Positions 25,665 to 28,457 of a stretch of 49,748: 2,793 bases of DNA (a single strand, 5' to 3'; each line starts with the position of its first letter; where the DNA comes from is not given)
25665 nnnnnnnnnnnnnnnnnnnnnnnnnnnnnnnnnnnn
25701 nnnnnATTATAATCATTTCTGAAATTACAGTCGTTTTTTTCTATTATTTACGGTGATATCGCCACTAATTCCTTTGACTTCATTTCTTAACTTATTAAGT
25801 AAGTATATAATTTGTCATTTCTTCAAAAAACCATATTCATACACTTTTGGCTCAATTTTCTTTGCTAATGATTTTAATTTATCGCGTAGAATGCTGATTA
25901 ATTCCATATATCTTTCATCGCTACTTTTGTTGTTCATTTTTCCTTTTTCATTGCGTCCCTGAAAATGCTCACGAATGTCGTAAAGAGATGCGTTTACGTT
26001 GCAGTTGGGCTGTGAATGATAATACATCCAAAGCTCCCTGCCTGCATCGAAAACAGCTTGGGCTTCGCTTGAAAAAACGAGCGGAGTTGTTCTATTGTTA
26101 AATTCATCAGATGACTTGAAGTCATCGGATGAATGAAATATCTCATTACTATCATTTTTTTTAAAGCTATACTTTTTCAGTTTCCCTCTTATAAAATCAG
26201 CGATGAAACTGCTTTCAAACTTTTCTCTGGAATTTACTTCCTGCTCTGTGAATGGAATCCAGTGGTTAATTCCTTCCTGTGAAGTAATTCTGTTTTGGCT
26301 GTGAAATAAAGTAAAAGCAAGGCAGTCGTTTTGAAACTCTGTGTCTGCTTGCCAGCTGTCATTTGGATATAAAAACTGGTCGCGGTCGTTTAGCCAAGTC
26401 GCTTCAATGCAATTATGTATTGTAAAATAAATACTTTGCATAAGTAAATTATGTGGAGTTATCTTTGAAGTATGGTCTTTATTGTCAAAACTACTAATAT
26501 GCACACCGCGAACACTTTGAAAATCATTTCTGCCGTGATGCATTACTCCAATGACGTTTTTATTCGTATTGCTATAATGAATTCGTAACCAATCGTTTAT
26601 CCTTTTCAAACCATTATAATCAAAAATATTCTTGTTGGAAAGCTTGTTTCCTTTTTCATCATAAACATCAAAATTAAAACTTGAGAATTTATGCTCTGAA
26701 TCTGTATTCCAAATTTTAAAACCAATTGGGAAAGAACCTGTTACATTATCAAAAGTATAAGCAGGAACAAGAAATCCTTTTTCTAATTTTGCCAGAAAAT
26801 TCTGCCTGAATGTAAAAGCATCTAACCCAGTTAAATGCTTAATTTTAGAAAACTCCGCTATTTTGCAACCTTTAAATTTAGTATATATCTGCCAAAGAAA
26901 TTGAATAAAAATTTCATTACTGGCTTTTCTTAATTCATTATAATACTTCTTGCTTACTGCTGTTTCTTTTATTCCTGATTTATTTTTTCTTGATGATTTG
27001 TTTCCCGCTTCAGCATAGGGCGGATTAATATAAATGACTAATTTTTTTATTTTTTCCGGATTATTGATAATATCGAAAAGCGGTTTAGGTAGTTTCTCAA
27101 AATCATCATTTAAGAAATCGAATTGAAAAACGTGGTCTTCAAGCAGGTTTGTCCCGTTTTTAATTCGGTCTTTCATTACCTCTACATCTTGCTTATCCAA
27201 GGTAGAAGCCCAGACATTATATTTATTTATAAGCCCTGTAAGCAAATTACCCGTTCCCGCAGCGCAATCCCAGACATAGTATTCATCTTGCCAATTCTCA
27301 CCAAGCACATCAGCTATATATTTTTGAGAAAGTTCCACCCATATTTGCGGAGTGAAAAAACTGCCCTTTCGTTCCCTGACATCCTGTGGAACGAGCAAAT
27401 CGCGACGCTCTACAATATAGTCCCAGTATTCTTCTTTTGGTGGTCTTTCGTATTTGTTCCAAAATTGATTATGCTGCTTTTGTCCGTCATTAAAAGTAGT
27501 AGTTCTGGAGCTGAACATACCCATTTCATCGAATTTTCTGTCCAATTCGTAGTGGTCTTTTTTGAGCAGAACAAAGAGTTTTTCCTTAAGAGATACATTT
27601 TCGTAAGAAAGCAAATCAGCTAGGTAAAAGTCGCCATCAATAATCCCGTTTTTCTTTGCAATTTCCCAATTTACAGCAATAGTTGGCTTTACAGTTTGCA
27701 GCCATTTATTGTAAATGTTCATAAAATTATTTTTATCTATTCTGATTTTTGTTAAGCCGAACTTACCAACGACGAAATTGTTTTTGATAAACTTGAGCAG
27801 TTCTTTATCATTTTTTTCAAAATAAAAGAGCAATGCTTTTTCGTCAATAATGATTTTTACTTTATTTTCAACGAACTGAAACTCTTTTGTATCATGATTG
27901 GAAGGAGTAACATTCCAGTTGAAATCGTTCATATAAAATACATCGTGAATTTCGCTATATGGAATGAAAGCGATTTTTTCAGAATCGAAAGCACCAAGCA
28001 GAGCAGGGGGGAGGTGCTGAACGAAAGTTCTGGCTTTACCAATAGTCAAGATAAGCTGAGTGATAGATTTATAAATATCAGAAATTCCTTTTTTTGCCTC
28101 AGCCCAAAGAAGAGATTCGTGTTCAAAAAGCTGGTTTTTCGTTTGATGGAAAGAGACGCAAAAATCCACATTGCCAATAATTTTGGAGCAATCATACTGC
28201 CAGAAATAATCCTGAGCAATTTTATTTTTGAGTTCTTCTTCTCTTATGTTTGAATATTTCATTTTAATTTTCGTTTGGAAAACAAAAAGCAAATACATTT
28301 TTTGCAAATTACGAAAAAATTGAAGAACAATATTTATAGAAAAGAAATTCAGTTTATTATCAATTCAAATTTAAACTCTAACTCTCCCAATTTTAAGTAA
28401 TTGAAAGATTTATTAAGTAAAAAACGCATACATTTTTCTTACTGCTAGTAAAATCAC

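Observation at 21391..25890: Defence/TA cassettes each followed by a copy of the last ~60 nt of the NPPY methyltransferase gene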

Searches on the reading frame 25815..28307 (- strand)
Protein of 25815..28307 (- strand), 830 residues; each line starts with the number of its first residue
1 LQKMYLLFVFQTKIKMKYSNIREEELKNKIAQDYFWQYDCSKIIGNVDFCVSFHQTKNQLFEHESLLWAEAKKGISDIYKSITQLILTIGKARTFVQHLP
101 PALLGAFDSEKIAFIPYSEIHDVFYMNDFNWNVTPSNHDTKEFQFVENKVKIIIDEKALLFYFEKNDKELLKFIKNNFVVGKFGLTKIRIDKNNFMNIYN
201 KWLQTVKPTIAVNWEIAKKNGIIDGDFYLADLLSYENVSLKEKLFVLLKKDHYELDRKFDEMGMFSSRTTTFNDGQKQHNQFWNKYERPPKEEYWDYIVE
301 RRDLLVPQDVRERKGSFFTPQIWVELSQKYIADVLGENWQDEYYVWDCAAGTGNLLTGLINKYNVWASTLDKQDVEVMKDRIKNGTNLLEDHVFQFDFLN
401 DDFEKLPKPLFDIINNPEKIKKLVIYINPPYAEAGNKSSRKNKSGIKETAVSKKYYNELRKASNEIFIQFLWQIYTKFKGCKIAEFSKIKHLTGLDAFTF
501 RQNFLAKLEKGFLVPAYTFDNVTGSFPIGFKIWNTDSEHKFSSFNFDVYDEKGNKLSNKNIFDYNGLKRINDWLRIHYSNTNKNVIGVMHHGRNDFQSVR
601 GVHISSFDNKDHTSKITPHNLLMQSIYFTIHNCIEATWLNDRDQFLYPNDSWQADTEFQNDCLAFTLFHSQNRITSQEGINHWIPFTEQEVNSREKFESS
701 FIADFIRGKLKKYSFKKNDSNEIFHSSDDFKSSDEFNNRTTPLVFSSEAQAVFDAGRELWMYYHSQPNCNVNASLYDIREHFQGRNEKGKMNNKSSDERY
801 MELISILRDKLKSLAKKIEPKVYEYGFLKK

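Call 5: search_protein_families(library=pfam, proteins=[window:25815-28307:-], max_evalue=0.01)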
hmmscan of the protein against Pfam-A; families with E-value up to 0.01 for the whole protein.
window:25815-28307:- (830 aa): 0 families

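Call 8: search_protein_families(library=padloc, proteins=[window:25815-28307:-], max_evalue=0.01)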
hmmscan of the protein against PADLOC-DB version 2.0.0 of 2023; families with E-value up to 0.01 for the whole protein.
window:25815-28307:- (830 aa): 0 families

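Call 9: search_protein_families(library=ncbifam, proteins=[window:25815-28307:-], max_evalue=0.01)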
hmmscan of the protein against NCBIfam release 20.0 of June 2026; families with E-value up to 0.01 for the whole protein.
window:25815-28307:- (830 aa): 0 families

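Call 11: find_encoding_contigs(protein=window:25815-28307:-, flank=10000, max_places=10)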
Protein window:25815-28307:- (830 aa): no gene with exactly this product is on record in the collection.

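Call 13: find_encoding_contigs(protein=window:25815-28262:-, flank=10000, max_places=10)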
Protein window:25815-28262:- (815 aa): no gene with exactly this product is on record in the collection.

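Call 15: find_homologous_proteins(query=window:25815-28262:-, max_evalue=0.00001)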
Query window:25815-28262:- (815 aa): 8000 proteins with E <= 0.00001 among 8000 candidates; the best 120 are listed.
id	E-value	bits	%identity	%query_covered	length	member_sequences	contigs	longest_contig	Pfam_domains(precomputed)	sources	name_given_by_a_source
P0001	0.0e+0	1735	91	100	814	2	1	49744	-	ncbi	-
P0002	0.0e+0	1688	90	100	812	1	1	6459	-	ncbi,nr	ncbi:MAG TPA: hypothetical protein PK762_07030 [Candidatus Kapabacteria bacterium]|nr:hypothetical p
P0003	0.0e+0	1688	90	100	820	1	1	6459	-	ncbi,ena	-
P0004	0.0e+0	1479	80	100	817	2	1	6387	-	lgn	-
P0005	0.0e+0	1403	76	94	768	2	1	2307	-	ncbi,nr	ncbi:MAG: hypothetical protein GX121_09495, partial [Ignavibacteria bacterium]|nr:hypothetical prote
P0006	0.0e+0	1402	75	100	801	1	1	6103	-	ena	-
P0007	0.0e+0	1366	72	100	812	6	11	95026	-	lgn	-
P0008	0.0e+0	1296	69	100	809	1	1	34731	-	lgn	-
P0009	0.0e+0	1290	68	100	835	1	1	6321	-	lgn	-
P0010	0.0e+0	1279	71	100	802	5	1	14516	-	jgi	-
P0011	0.0e+0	1277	70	100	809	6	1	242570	-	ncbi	-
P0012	0.0e+0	1273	69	100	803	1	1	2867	-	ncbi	-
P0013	0.0e+0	1261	70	100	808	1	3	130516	-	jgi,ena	-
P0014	0.0e+0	1252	70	100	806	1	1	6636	-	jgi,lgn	-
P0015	0.0e+0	1244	69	100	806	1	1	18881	-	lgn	-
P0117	0.0e+0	1207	66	100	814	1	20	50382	-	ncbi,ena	-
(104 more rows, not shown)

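Call 17: find_related_loci(query=A2, collection=genome_contigs, flank=10000)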
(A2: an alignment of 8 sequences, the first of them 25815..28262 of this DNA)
Query A2 (815 aa) in genome_contigs; peptide patterns used: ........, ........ (x = any residue, [..] = any of these).
599 stretches matched a pattern (row limit reached: there are more); 555 encode a relative of the query (tblastn E <= 1e-3); the best 80 are kept; 80 distinct loci.
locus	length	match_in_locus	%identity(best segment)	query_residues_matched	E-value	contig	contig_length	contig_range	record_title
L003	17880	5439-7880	91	1-814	0e+0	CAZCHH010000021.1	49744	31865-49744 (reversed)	MAG TPA_asm: uncultured Hyphomicrobiales bacterium isolate SRP239243_co1_429 genome assembly, contig: NODE_837_length_49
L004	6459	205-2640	90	1-814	0e+0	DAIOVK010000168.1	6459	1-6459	MAG TPA_asm: Candidatus Kapaibacterium sp. isolate CTOTU18620 NODE_13758_length_6459_cov_5.012180, whole genome shotgun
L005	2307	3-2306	76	19-787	0e+0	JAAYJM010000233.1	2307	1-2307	MAG: Ignavibacteria bacterium isolate AS10tlH2TH_288 354389_AS10, whole genome shotgun sequence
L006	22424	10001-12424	72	1-811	0e+0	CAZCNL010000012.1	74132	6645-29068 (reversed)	MAG TPA_asm: uncultured Chloroherpeton sp. isolate binchicken_co135_26 genome assembly, contig: NODE_812_length_74132_co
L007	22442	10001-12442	71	1-815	0e+0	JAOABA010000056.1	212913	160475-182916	MAG: Candidatus Kapaibacterium sp. isolate SKW166 k141_37733, whole genome shotgun sequence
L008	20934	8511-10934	68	1-815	0e+0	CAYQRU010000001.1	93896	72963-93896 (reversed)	MAG TPA_asm: uncultured Bacteroidales bacterium isolate binchicken_co22_54 genome assembly, contig: NODE_236_length_9389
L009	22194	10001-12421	68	1-814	0e+0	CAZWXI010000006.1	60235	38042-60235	MAG TPA_asm: uncultured Hyphomicrobiales bacterium isolate SRP093185_co1_13 genome assembly, contig: NODE_180_length_602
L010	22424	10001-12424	66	1-814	0e+0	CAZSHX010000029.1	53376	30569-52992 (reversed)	MAG TPA_asm: uncultured Hyphomicrobiales bacterium isolate SRP284006_co1_568 genome assembly, contig: NODE_794_length_53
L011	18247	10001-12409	67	1-815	0e+0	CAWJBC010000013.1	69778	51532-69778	MAG: uncultured Bacteroidales bacterium isolate MFD04716.bin.1.251 genome assembly, contig: contig_44221, whole genome s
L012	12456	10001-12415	67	1-815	0e+0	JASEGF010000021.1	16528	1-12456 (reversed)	MAG: Bacteroidales bacterium isolate Yes49-27 NODE_21_length_16528_cov_4.328902, whole genome shotgun sequence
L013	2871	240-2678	67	1-815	0e+0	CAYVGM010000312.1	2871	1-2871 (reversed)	MAG TPA_asm: uncultured Chitinophagales bacterium isolate SRP189682_co1_277 genome assembly, contig: NODE_118362_length_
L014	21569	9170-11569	67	1-814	0e+0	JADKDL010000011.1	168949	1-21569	MAG: Bacteroidales bacterium isolate OdNW_18-Q3-R42-56_BATAC.352 tig00006189-10-1674110, whole genome shotgun sequence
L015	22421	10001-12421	66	1-814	0e+0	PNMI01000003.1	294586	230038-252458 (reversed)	MAG: Sphingobacteriaceae bacterium isolate FW.025 FD_1000011_294586, whole genome shotgun sequence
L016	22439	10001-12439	66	1-815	0e+0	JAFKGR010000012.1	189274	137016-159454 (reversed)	MAG: Chitinophagaceae bacterium isolate SCN18_25_1_16_R1_B_40_177 SCN18_25_1_16_R1_B_scaffold_90, whole genome shotgun s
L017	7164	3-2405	67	19-815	0e+0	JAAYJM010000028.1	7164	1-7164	MAG: Ignavibacteria bacterium isolate AS10tlH2TH_288 45481_AS10, whole genome shotgun sequence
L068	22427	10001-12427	63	1-814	0e+0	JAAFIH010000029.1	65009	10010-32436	MAG: Cytophagales bacterium isolate bin10.concoct.b28b32b33.016 WN_Cytophagales_18_scaffold_29, whole genome shotgun seq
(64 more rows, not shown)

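Call 32: search_solved_structures(query=A2, max_evalue=1, show_alignments=1)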
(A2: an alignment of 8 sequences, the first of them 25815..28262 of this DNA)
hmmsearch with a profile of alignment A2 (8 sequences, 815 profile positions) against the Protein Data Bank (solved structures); distinct sequences matched with E-value up to 1: 86 (the best 60 are shown).
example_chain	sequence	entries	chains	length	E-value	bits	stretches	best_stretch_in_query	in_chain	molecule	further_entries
8xtu_A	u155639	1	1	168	0.00031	22.7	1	485-593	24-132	Rab5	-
1z07_A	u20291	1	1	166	0.0017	20.2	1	485-599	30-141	Ras-related protein Rab-5C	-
3bfk_A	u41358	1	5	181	0.0025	19.7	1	510-619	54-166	Small GTPase Rab11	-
1huq_A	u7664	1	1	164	0.0033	19.3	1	496-599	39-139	RAB5C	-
2ew1_A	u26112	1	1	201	0.011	17.5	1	513-593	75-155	Ras-related protein Rab-30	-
1yzq_A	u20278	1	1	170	0.014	17.2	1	512-599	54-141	small GTP binding protein RAB6 isoform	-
1n6o_A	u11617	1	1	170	0.015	17.1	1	492-599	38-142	Ras-related protein Rab-5A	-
1n6p_A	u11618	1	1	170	0.015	17.1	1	493-599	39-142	Ras-related protein Rab-5A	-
1n6r_A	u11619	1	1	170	0.016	17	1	493-599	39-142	Ras-related protein Rab-5A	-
4q9u_B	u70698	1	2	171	0.016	17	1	493-599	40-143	Ras-related protein Rab-5A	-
1tu3_A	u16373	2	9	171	0.016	17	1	493-599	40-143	Ras-related protein Rab-5A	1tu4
1n6h_A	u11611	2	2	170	0.016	17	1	494-599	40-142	Ras-related protein Rab-5A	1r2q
1n6n_A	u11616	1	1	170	0.016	17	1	494-599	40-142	Ras-related protein Rab-5A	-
1z0d_A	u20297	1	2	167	0.016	17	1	496-599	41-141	Ras-related protein Rab-5C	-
1n6i_A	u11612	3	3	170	0.017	17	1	494-599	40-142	Ras-related protein Rab-5A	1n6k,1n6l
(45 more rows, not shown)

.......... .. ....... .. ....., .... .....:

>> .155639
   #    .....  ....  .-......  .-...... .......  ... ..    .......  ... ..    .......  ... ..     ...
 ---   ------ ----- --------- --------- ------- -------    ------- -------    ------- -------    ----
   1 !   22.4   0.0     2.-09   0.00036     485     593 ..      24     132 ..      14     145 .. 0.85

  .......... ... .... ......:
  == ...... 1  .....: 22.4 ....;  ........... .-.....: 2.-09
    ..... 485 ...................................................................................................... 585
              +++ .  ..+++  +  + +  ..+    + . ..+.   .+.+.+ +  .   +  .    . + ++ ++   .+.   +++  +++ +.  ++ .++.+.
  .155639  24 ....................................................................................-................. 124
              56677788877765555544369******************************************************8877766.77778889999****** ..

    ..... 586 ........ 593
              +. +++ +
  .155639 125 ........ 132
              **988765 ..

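Call 50: predict_structure(alignment_id=A3)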
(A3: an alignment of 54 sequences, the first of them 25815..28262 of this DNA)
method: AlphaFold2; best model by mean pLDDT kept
length: 815 residues; sequences in the alignment: 54
mean_pLDDT: 74.3   pTM: 0.56
mean pLDDT of the five models: 74.3, 73.5, 72.5, 71.6, 70.1
residues with pLDDT >= 90: 178; 70-90: 332; 50-70: 196; < 50: 109
segments of 3 or more residues with pLDDT < 50: 29-31, 39-48, 81-84, 166-171, 288-304, 333-347, 369-372, 411-431, 698-722
pLDDT, mean of each block of 10 residues (from residue 1): 67 76 57 52 44 54 83 69 62 84 81 69 81 88 84 84 54 60 72 80 64 74 55 81 64 83 83 65 53 35 54 81 61 44 47 62 56 63 66 73 60 45 43 72 85 82 80 83 90 92 63 88 91 89 91 91 79 89 86 86 92 94 89 94 97 90 75 90 88 66 33 35 73 98 96 88 91 87 96 98 97 91
secondary structure, 60 per line:
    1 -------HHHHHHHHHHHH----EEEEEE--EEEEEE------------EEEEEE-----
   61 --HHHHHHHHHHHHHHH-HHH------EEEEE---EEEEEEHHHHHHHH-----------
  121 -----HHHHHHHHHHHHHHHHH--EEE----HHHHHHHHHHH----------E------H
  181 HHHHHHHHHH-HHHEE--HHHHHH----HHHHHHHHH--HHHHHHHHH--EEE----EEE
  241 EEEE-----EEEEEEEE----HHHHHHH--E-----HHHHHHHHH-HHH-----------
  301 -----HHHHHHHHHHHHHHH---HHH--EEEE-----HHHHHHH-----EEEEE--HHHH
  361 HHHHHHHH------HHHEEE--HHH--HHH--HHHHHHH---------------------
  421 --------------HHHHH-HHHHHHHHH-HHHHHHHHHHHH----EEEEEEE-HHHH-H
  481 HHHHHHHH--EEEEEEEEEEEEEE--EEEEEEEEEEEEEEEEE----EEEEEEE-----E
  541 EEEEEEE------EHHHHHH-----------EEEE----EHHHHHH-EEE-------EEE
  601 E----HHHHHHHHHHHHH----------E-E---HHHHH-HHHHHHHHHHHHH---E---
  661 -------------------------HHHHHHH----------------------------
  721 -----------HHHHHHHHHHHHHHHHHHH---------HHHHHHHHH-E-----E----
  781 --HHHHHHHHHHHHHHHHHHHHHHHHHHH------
elements in order (helices of 4 or more, strands of 3 or more residues): H8-19 E24-29 E32-37 E50-55 H63-77 E88-92 E96-101 H102-109 H126-142 E145-147 H152-162 H180-190 H199-204 H209-217 H220-228 E231-233 E238-244 E250-257 H262-268 H277-285 H306-320 E329-332 H338-344 E350-354 H357-368 E378-380 H393-399 H435-439 H441-449 H451-462 E467-473 H475-478 H480-488 E491-504 E507-523 E528-534 E540-547 H555-560 E572-575 H581-586 E588-590 E598-601 H606-618 H635-639 H641-653 H686-692 H732-750 H760-768 H783-809

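Call 58: fold_search(model_id=the predicted structure, library=pdb)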
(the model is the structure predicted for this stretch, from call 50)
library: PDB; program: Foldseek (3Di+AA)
matches with E <= 10: 965; with E <= 0.001: 64
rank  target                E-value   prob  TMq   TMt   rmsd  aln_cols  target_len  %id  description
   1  3s1s                  1.2e-09  1.00  0.22  0.21  20.4       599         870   14  Characterization and crystal structure of the type IIG restriction endonuclease BpuSI (released 2011-07-13)
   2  7lo5_C                5.9e-08  1.00  0.23  0.19  26.4       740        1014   11  cryoEM structure DrdV-DNA complex (released 2021-03-17)
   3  7lvv_A                1.5e-07  1.00  0.24  0.20  25.1       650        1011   11  cryoEM structure DrdV-DNA complex (released 2021-03-17)
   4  4xqk_A                2.7e-07  1.00  0.25  0.14  21.0       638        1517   13  ATP-dependent Type ISP restriction-modification enzyme LlaBIII bound to DNA (released 2015-09-16)
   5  4xqk_B                4.6e-07  1.00  0.24  0.14  13.7       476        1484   13  ATP-dependent Type ISP restriction-modification enzyme LlaBIII bound to DNA (released 2015-09-16)
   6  7lo5_B                4.6e-07  1.00  0.23  0.19  25.3       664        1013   11  cryoEM structure DrdV-DNA complex (released 2021-03-17)
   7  7lo5_A                5.8e-07  1.00  0.23  0.19  25.6       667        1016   11  cryoEM structure DrdV-DNA complex (released 2021-03-17)
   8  7lt5_C                2.9e-06  1.00  0.23  0.31  19.4       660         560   13  CamA Adenine Methyltransferase Complexed to Cognate Substrate DNA and Cofactor SAH (released 2021-05-19)
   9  7lvv_B                3.6e-06  1.00  0.23  0.19  25.6       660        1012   10  cryoEM structure DrdV-DNA complex (released 2021-03-17)
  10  3ufb                  3.8e-06  1.00  0.23  0.35  14.7       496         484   10  Crystal structure of a modification subunit of a putative type I restriction enzyme from Vibrio vulnificus YJ016 (released 2012-11-07)
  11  7rfm_A                4.0e-06  1.00  0.21  0.30   9.4       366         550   14  CamA Adenine Methyltransferase Complexed to Cognate Substrate DNA and Inhibitor EPZ004777 (released 2021-09-15)
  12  8cxs_A                5.0e-06  1.00  0.22  0.31   9.6       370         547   15  CamA Adenine Methyltransferase Complexed to Cognate Substrate DNA and Inhibitor MTA (released 2023-01-11)
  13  8cxy_C                5.3e-06  1.00  0.21  0.30   8.8       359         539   15  CamA Adenine Methyltransferase Complexed to Cognate Substrate DNA and Inhibitor N6-(2-Phenethyl)adenosine (Compound 8) (released 2023-01-11)
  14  8cy2_A                5.9e-06  1.00  0.22  0.31   9.7       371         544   15  CamA Adenine Methyltransferase Complexed to Cognate Substrate DNA and Inhibitor APNEA (Compound 9) (released 2023-01-11)
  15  3lkd_A                5.9e-06  1.00  0.22  0.36  18.3       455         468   14  Crystal Structure of the type I restriction-modification system methyltransferase subunit from Streptococcus thermophi (released 2010-02-09)
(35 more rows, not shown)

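Call 61: find_related_loci(query=A2, collection=viral_contigs, flank=10000)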
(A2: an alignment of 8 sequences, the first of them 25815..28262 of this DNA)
Query A2 (815 aa) in viral_contigs; peptide patterns used: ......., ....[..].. (x = any residue, [..] = any of these).
41 stretches matched a pattern; 3 encode a relative of the query (tblastn E <= 1e-3); 3 distinct loci.
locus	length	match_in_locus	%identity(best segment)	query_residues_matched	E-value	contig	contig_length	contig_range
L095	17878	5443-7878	63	3-814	0e+0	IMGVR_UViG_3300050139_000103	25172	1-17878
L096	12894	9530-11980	57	1-815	0e+0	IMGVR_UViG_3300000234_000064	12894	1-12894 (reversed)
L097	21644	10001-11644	26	283-815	6e-45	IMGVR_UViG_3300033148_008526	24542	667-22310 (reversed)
